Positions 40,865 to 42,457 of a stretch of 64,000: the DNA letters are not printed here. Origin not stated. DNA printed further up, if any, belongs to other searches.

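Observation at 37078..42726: Orphan type VI secretion membrane-complex/baseplate module (tssJ-tssK-tssL-tssM plus tagF-position gene) with no sheath, tube, spike or ATPase genes within 20 kb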

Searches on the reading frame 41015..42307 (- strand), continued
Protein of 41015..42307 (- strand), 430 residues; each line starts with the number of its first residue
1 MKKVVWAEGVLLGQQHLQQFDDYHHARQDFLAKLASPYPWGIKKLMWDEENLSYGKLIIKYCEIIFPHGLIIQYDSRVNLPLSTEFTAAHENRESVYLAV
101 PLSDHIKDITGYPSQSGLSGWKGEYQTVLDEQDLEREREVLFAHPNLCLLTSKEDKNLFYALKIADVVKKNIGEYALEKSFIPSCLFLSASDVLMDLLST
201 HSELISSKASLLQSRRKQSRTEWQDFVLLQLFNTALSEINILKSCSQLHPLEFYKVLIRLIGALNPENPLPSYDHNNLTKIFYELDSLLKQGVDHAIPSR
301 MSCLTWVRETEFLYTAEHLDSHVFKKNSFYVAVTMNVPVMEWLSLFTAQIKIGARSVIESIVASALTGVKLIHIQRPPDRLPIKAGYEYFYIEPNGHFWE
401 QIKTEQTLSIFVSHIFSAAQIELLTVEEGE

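Call 32: find_homologous_proteins(query=L010:17819-19918:+, max_evalue=1e-20)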
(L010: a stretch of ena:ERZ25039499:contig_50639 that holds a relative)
Query L010:17819-19918:+ (699 aa): 191 proteins with E <= 1e-20 among 5776 candidates; the best 120 are listed.
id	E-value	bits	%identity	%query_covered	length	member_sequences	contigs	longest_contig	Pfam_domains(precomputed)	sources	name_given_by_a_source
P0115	0.0e+0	1594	100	100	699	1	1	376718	PF04717.19,PF10106.15,PF05954.18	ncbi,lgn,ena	-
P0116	3.4e-113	398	36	98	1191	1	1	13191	PF05990.19,PF05954.18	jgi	jgi:type VI secretion system secreted protein VgrG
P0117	1.1e-107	379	37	85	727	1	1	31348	PF04717.19,PF10106.15,PF20093.6,PF05954.18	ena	-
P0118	1.3e-103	366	37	87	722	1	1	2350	PF04717.19,PF10106.15,PF05954.18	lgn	-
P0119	4.5e-98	348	35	90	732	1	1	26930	PF10106.15,PF05954.18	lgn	-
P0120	2.8e-95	338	34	91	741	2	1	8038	PF10106.15,PF20093.6,PF05954.18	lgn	-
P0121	5.7e-93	331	33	90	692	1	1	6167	PF04717.19,PF10106.15,PF05954.18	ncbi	-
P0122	6.8e-91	324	33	99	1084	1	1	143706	PF10106.15,PF05954.18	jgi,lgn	-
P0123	4.9e-89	318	34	85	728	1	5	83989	PF04717.19,PF10106.15,PF05954.18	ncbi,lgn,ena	-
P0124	1.9e-87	312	32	96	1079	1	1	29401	PF05954.18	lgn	-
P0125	3.3e-87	312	31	99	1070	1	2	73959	PF05954.18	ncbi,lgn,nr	ncbi:MAG TPA: contractile injection system protein, VgrG/Pvc8 family [Gammaproteobacteria bacterium]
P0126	1.2e-85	306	31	91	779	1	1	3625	PF04717.19,PF10106.15,PF05954.18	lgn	-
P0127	4.4e-84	301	32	91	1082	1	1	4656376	PF04717.19,PF10106.15,PF26363.2,PF05954.18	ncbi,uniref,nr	ncbi:hypothetical protein DESUT3_00940 [Desulfuromonas versatilis]|uniref:Gp5/Type VI secretion syst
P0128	2.9e-83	299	30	98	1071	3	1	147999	PF10106.15,PF05954.18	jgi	jgi:uncharacterized protein involved in type VI secretion and phage assembly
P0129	6.0e-83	298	31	89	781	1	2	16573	PF04717.19,PF10106.15,PF05954.18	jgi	jgi:type VI secretion system secreted protein VgrG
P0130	1.4e-82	296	34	94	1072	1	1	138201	PF05954.18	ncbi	-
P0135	6.9e-74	268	30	99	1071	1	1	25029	PF04717.19,PF05990.19,PF05954.18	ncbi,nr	ncbi:MAG: contractile injection system protein, VgrG/Pvc8 family [Gammaproteobacteria bacterium]|nr:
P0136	2.1e-73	266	32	91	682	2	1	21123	PF04717.19,PF10106.15,PF05954.18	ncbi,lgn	-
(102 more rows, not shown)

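Call 33: find_encoding_contigs(protein=P0125, flank=10000, max_places=3)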
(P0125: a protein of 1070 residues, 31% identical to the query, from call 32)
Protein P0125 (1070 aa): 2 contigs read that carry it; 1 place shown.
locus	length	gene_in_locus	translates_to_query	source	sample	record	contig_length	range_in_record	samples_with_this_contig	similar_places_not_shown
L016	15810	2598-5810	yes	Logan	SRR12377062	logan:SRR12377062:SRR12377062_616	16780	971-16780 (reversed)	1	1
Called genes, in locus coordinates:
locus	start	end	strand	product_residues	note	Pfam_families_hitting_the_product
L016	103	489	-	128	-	-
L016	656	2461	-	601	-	-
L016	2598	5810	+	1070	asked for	PF05954:Phage_GPD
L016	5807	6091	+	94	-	-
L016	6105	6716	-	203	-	PF00484:Pro_CA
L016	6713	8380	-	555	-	PF14849:YidC_periplas, PF02096:60KD_IMP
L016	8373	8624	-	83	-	PF01809:YidD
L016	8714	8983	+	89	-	-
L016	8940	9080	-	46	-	PF00468:Ribosomal_L34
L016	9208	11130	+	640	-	-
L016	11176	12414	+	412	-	-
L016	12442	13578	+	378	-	-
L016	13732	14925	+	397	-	-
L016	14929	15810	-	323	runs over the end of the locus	PF08392:FAE1_CUT1_RppA (faint), PF00108:Thiolase_N (weak), PF08545:ACP_syn_III, PF08541:ACP_syn_III_C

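Call 34: find_encoding_contigs(protein=P0135, flank=10000, max_places=2)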
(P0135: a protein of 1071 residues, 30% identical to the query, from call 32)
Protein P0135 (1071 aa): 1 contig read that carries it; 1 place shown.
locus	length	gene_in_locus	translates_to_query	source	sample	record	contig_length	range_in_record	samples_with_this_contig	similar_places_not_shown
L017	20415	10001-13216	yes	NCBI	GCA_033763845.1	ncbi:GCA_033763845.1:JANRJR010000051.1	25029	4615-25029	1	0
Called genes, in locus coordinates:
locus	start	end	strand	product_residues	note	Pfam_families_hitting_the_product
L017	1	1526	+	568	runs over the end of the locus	PF06472:ABC_membrane_2, PF05992:SbmA_BacA, PF00005:ABC_tran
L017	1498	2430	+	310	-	PF00892:EamA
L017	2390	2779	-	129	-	PF03061:4HBT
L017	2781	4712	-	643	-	PF00378:ECH_1, PF16113:ECH_2, PF02737:3HCDH_N, PF00725:3HCDH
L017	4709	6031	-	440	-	PF00108:Thiolase_N, PF02803:Thiolase_C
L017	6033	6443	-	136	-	PF00072:Response_reg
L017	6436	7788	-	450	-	PF03109:ABC1, PF27536:UbiB_helical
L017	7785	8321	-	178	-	PF02036:SCP2 (weak)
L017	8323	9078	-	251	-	PF01209:Ubie_methyltran, PF13489:Methyltransf_23, PF13847:Methyltransf_31, PF08241:Methyltransf_11, PF08242:Methyltransf_12, PF13649:Methyltransf_25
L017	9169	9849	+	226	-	-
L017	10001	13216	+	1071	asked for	PF05954:Phage_GPD, PF04717:Phage_base_V (faint), PF05990:DUF900 (weak)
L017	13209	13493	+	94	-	-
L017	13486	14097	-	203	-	PF00484:Pro_CA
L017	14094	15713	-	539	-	PF14849:YidC_periplas, PF02096:60KD_IMP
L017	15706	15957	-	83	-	PF01809:YidD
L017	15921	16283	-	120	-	PF00825:Ribonuclease_P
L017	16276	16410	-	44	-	PF00468:Ribosomal_L34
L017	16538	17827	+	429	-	-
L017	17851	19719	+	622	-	PF00069:Pkinase, PF07714:PK_Tyr_Ser-Thr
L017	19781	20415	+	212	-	PF14226:DIOX_N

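Call 35: find_encoding_contigs(protein=P0130, flank=10000, max_places=2)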
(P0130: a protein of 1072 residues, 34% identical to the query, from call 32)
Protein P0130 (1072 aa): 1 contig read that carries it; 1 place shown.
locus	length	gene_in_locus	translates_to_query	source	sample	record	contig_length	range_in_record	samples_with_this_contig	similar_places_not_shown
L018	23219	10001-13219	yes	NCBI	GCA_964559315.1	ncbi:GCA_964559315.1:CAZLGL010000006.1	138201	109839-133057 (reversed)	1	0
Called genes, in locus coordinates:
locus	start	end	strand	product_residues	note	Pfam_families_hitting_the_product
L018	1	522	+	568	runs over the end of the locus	PF06472:ABC_membrane_2, PF05992:SbmA_BacA, PF00005:ABC_tran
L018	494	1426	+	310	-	PF00892:EamA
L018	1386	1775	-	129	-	PF03061:4HBT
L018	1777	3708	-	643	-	PF00378:ECH_1, PF16113:ECH_2, PF02737:3HCDH_N, PF00725:3HCDH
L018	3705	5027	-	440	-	PF00108:Thiolase_N, PF02803:Thiolase_C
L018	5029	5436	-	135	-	PF00072:Response_reg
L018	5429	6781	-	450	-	PF03109:ABC1, PF27536:UbiB_helical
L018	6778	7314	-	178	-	-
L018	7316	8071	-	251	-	PF01209:Ubie_methyltran, PF13489:Methyltransf_23, PF13847:Methyltransf_31, PF08241:Methyltransf_11, PF08242:Methyltransf_12, PF13649:Methyltransf_25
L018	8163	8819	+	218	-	-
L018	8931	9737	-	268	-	PF00196:GerE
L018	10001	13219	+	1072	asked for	PF05954:Phage_GPD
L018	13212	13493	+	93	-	-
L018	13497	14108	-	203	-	PF00484:Pro_CA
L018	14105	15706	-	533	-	PF14849:YidC_periplas, PF02096:60KD_IMP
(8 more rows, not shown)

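Call 37: list_cluster_members(proteins=[P0001, P0125, P0009, P0135, P0007, P0130, P0016, P0115])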
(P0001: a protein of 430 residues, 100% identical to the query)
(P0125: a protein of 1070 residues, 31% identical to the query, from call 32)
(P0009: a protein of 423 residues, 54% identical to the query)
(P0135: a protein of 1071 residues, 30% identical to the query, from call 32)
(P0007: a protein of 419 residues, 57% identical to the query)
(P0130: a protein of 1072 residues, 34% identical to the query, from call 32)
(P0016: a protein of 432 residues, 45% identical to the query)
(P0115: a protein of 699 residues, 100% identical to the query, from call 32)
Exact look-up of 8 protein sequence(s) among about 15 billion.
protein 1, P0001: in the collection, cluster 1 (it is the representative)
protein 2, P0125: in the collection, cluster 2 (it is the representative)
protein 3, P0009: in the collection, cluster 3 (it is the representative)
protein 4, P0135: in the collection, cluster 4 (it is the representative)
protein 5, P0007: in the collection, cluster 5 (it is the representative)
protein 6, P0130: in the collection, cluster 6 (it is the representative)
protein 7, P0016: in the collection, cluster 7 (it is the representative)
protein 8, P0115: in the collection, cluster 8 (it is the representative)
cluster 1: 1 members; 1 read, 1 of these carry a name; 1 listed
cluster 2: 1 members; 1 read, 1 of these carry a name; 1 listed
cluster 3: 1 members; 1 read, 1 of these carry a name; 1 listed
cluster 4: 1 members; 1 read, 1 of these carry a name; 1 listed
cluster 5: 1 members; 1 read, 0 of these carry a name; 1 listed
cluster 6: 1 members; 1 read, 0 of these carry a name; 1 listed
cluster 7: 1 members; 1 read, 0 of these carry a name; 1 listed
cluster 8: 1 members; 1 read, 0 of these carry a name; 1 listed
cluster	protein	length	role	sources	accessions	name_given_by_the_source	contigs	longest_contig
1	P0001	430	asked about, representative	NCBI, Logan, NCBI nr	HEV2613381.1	MAG TPA: type VI secretion system baseplate subunit TssK [Gammaproteobacteria bacterium] | type VI secretion system baseplate subunit TssK [Gammaproteobacteria bacterium]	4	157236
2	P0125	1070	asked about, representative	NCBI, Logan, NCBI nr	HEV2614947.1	MAG TPA: contractile injection system protein, VgrG/Pvc8 family [Gammaproteobacteria ... | contractile injection system protein, VgrG/Pvc8 family [Gammaproteobacteria bacterium]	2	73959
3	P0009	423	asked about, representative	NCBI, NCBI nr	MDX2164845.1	MAG: type VI secretion system baseplate subunit TssK [Gammaproteobacteria bacterium] | type VI secretion system baseplate subunit TssK [Gammaproteobacteria bacterium]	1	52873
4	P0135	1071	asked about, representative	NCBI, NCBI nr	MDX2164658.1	MAG: contractile injection system protein, VgrG/Pvc8 family [Gammaproteobacteria ... | contractile injection system protein, VgrG/Pvc8 family [Gammaproteobacteria bacterium]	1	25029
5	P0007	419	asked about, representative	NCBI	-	-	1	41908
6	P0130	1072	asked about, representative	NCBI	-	-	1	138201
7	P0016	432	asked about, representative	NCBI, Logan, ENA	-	-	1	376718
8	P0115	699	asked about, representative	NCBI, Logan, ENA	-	-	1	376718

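Call 38: search_protein_families(library=pfam, proteins=[P0125, L016:5807-6091:+, L016:656-2461:-, L016:103-489:-, L016:9208-11130:+, L016:11176-12414:+, L016:12442-13578:+, L016:13732-14925:+, L017:9169-9849:+], max_evalue=0.01)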
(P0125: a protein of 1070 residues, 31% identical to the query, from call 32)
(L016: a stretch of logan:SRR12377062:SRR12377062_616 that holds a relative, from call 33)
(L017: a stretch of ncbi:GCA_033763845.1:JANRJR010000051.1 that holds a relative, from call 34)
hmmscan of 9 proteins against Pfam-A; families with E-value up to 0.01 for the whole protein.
P0125 (1070 aa): 7 families
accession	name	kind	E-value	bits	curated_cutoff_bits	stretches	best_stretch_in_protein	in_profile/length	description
PF05954.17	Phage_GPD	-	1.3e-28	100.5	30.1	1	35-282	5-278/305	Phage tail baseplate hub (GPD)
PF10106.14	DUF2345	-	4.6e-05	23.7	30.7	1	504-594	36-134/151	Uncharacterized protein conserved in bacteria (DUF2345)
PF05990.18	DUF900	-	0.00011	22.3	20.5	0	734-754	11-31/232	Alpha/beta hydrolase of unknown function (DUF900)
PF06821.19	Ser_hydrolase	-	0.0023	18.3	22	1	854-904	46-94/172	Serine hydrolase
PF12059.13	DUF3540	-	0.0027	18.1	27.9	0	507-557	65-115/199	Protein of unknown function (DUF3540)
PF04717.18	Phage_base_V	-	0.0065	17.2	23.8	0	361-401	33-73/75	Type VI secretion system/phage-baseplate injector OB domain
PF04790.18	Sarcoglycan_1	-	0.0087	15.8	32.5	0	439-596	53-225/259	Sarcoglycan complex subunit protein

L016:5807-6091:+ (94 aa): 0 families

L016:656-2461:- (601 aa): 0 families

L016:103-489:- (128 aa): 0 families

L016:9208-11130:+ (640 aa): 0 families

L016:11176-12414:+ (412 aa): 1 family
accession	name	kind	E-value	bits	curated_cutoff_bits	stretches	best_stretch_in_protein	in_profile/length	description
PF23742.1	VBS_C3G9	-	4.4e-05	24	27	1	257-311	4-58/120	C3G9 VBS-like domain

L016:12442-13578:+ (378 aa): 0 families

L016:13732-14925:+ (397 aa): 0 families

L017:9169-9849:+ (226 aa): 0 families

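Call 39: find_homologous_proteins(query=L010:16476-17819:+, max_evalue=0.0001)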
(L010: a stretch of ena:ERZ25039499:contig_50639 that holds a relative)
Query L010:16476-17819:+ (447 aa): 28 proteins with E <= 0.0001 among 7081 candidates.
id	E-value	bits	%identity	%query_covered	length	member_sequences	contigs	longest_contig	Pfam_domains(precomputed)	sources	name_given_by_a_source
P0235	0.0e+0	1008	100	100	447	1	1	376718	PF16989.11,PF06812.18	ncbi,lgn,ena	-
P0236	3.3e-87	311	38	98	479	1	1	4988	PF16989.11,PF06812.18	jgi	-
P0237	1.7e-78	283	38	98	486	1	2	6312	PF16989.11,PF06812.18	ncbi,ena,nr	ncbi:MAG: type VI secretion system domain-containing protein [Gammaproteobacteria bacterium]|nr:type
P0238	1.7e-77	279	36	100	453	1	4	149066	PF16989.11,PF06812.18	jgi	jgi:type VI secretion system protein VasJ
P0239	2.3e-71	259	33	100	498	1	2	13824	PF16989.11,PF06812.18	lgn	-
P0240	3.8e-69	252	33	100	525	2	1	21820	PF16989.11,PF06812.18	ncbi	-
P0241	4.8e-69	252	35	100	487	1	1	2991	PF16989.11,PF06812.18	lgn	-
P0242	1.1e-67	247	34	98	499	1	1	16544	PF16989.11,PF06812.18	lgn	-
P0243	6.6e-53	198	33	99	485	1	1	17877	PF16989.11,PF06812.18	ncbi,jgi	-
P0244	3.6e-51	193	31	97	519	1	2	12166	PF16989.11,PF06812.18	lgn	-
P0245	5.0e-51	192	37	68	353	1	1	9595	PF16989.11,PF06812.18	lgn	-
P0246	7.1e-51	192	30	98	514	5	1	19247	PF16989.11,PF06812.18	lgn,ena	-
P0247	1.1e-50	191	31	98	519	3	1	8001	PF16989.11,PF06812.18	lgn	-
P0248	4.8e-49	186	31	98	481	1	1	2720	PF16989.11,PF06812.18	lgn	-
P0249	9.8e-49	185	30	98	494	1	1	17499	PF16989.11,PF06812.18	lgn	-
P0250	1.1e-48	185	35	76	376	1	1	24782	PF16989.11,PF06812.18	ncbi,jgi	-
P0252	2.8e-47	180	31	62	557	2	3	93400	PF16989.11,PF06812.18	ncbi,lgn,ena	-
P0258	9.1e-30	122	26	93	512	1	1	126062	PF16989.11,PF06812.18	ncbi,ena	-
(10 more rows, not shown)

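Call 57: search_solved_structures(query=window:41015-42307:-, max_evalue=0.001)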
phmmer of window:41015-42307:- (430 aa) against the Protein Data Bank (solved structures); distinct sequences matched with E-value up to 0.001: 5.
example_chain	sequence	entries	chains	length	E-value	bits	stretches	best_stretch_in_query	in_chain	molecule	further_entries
5y0e_A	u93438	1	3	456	3.5e-33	118.3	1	3-422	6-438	TssK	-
6giy_D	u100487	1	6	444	7.9e-26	94.1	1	4-393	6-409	TssK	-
5m30_A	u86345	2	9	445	8e-26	94.1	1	4-393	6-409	Type VI secretion protein | TssK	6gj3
6n38_A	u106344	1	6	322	2.5e-18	69.4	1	4-300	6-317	Putative type VI secretion protein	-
5mwn_A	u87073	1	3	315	1.9e-17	66.5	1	4-298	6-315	Type VI secretion protein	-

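Call 68: find_encoding_contigs(protein=P0019, flank=10000, max_places=1)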
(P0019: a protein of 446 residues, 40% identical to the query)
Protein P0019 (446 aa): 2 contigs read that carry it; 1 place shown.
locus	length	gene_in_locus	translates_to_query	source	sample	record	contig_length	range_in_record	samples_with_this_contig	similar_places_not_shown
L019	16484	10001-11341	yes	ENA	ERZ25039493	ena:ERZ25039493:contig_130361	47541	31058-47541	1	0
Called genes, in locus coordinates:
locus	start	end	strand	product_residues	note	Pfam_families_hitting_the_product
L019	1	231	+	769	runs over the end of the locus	PF13567:DUF4131, PF03772:Competence, PF00753:Lactamase_B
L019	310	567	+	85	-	PF04221:RelB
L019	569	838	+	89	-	PF15738:YafQ_toxin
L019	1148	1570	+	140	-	PF07784:DUF1622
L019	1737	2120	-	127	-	-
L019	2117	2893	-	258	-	-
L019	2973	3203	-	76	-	-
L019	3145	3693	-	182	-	-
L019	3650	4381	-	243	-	PF00515:TPR_1 (faint), PF07719:TPR_2 (faint), PF13181:TPR_8 (faint), PF13424:TPR_12 (weak)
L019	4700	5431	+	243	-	PF00069:Pkinase, PF07714:PK_Tyr_Ser-Thr (weak)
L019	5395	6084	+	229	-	-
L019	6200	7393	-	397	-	PF01490:Aa_trans, PF03222:Trp_Tyr_perm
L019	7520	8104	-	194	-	-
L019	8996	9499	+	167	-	-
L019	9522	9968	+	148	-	PF12790:T6SS-SciN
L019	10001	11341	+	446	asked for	PF05936:T6SS_VasE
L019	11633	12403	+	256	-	PF09850:DotU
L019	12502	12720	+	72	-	-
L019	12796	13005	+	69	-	-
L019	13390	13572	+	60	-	-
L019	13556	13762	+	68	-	PF14331:IcmF-related_N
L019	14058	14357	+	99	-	PF06761:IcmF-related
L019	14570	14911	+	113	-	PF06761:IcmF-related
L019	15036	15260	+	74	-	-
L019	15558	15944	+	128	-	PF06744:IcmF_C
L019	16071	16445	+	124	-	PF09867:TagF_N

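Call 69: find_encoding_contigs(protein=P0063, flank=10000, max_places=1)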
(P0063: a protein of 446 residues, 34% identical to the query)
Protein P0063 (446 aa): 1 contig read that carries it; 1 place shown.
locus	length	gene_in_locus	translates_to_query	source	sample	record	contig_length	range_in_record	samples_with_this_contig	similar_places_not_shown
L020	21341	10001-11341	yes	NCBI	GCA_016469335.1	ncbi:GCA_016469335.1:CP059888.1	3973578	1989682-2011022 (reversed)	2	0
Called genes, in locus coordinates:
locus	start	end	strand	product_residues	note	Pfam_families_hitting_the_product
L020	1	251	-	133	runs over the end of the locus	PF00072:Response_reg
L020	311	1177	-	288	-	PF08238:Sel1 (faint)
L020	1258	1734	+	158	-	PF01451:LMWPc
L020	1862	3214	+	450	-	PF01474:DAHP_synth_2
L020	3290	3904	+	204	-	-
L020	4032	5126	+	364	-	PF00144:Beta-lactamase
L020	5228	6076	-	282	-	PF13509:S1_2, PF00575:S1 (faint), PF17783:WHD_CvfB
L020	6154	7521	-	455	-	PF04851:ResIII, PF00270:DEAD, PF00271:Helicase_C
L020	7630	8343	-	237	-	-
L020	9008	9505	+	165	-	-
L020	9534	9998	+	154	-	PF12790:T6SS-SciN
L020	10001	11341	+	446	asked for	PF05936:T6SS_VasE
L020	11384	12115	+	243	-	PF09850:DotU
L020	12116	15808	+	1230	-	PF14331:IcmF-related_N, PF06761:IcmF-related, PF21070:IcmF_helical, PF06744:IcmF_C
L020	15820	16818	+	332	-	PF09867:TagF_N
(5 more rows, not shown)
